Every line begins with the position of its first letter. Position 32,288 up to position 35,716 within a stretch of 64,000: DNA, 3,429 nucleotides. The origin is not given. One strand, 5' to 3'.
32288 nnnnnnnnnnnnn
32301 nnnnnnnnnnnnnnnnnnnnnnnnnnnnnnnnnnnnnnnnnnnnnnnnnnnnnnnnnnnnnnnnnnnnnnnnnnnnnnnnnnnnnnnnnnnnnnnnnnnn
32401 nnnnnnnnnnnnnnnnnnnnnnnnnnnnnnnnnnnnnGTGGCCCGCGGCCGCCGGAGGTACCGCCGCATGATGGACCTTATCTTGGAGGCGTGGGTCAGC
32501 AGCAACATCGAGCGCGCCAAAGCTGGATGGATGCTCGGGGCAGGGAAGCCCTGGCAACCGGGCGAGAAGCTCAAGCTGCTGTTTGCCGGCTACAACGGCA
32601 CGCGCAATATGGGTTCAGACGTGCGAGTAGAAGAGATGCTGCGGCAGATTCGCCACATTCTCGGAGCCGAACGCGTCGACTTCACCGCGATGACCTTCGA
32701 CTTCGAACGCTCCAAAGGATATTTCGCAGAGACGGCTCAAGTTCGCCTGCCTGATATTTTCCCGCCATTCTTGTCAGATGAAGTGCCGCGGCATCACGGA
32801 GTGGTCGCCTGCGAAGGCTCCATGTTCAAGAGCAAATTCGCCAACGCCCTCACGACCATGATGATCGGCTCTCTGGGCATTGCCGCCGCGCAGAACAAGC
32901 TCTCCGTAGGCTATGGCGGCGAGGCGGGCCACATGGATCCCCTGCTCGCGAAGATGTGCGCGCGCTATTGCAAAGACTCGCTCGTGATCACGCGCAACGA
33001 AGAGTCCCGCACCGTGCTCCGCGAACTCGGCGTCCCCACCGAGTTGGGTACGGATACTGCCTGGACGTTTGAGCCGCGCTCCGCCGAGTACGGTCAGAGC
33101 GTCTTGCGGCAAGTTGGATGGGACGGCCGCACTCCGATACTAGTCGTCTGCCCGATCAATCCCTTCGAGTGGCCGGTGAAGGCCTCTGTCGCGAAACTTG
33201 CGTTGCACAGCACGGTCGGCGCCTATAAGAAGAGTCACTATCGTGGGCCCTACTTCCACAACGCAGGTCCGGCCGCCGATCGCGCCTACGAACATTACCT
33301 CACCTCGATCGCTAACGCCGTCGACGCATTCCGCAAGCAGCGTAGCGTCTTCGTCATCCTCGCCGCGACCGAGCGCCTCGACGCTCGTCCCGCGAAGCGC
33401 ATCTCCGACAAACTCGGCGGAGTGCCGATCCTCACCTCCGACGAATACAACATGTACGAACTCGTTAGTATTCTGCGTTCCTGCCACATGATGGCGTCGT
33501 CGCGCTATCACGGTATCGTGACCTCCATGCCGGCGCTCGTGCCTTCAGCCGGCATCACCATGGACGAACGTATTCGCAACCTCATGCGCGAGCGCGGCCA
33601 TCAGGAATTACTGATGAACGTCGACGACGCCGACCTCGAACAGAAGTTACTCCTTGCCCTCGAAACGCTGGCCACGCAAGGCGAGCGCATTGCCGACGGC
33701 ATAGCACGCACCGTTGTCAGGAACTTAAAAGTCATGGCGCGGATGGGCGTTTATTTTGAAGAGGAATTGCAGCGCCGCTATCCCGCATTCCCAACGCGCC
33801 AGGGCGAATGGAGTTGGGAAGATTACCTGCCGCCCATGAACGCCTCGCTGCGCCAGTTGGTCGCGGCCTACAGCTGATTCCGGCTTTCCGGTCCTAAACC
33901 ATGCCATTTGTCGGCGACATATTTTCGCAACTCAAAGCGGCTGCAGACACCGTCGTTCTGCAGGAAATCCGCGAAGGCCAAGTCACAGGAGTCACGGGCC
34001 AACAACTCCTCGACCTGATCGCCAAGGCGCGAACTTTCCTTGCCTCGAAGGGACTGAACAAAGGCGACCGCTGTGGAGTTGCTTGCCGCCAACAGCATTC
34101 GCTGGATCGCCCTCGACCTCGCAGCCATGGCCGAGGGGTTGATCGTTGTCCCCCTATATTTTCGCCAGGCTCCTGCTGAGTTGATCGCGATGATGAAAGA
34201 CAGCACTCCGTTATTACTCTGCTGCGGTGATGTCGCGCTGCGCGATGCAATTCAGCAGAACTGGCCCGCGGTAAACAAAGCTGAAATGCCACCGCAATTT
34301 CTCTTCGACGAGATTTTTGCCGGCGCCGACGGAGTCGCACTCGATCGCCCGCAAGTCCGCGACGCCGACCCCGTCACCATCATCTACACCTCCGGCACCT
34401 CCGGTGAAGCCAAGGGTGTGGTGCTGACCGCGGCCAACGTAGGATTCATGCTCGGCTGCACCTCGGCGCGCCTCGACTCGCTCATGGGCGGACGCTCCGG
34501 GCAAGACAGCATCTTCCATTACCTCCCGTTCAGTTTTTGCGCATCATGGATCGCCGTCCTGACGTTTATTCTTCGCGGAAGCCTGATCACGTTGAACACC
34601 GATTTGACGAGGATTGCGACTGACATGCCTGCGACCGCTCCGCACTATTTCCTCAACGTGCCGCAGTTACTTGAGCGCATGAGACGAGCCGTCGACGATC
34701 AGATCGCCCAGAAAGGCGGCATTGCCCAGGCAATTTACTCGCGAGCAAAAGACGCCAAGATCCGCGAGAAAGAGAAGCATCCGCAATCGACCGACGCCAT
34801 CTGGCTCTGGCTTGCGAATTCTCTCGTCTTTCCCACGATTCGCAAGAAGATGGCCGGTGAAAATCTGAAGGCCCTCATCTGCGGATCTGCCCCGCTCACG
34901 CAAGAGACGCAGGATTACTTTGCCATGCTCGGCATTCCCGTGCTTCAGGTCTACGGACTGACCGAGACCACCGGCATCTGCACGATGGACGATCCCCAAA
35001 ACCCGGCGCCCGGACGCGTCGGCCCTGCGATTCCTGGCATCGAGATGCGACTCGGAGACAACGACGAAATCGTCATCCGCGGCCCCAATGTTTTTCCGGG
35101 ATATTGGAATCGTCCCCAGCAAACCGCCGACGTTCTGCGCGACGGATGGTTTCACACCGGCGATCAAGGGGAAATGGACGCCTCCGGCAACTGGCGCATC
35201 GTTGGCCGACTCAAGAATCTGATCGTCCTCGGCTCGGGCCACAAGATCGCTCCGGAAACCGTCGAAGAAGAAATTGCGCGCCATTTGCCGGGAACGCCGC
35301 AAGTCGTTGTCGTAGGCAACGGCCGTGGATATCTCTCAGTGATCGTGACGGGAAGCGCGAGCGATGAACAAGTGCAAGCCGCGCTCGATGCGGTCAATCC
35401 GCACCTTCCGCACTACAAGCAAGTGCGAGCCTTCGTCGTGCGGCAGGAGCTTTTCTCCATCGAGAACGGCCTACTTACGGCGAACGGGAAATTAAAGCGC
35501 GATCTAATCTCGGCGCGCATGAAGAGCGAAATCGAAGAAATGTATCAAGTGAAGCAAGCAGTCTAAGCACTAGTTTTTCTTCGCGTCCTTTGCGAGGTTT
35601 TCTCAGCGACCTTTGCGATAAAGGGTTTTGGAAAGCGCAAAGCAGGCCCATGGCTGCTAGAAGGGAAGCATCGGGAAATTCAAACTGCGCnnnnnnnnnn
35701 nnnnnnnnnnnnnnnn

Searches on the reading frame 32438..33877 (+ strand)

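Call 75: search_protein_families(library=pfam, proteins=[window:32438-33877:+], max_evalue=0.00001)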
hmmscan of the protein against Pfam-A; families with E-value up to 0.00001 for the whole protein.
window:32438-33877:+ (479 aa): 1 family
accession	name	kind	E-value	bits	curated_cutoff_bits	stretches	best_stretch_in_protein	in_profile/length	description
PF04230.19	PS_pyruv_trans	-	4.8e-08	33.7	25.3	1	172-374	114-277/280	Polysaccharide pyruvyl transferase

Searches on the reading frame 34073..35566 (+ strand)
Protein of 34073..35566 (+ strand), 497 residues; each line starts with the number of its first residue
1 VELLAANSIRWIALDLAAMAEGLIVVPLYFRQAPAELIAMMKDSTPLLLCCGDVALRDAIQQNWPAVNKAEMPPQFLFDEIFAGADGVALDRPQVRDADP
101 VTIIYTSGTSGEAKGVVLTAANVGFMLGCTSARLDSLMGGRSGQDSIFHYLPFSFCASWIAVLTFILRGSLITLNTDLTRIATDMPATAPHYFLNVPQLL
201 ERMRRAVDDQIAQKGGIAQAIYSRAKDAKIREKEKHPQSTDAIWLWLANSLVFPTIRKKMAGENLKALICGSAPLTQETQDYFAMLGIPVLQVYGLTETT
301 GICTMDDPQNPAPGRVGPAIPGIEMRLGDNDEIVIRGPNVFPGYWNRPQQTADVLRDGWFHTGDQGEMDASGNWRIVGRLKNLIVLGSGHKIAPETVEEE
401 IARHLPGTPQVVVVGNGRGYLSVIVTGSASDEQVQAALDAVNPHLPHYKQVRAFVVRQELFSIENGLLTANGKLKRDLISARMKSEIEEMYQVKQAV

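Call 75: search_protein_families(library=pfam, proteins=[window:34073-35566:+], max_evalue=0.00001)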
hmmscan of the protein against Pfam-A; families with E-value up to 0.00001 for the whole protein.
window:34073-35566:+ (497 aa): 2 families
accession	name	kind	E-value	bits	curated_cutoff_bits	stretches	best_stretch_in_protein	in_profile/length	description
PF00501.34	AMP-binding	-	5e-48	164.2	29.9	1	3-345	51-384/384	AMP-binding enzyme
PF23562.2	AMP-binding_C_3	-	2.3e-08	34.9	20.8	1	382-492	2-121/124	AMP-binding enzyme C-terminal domain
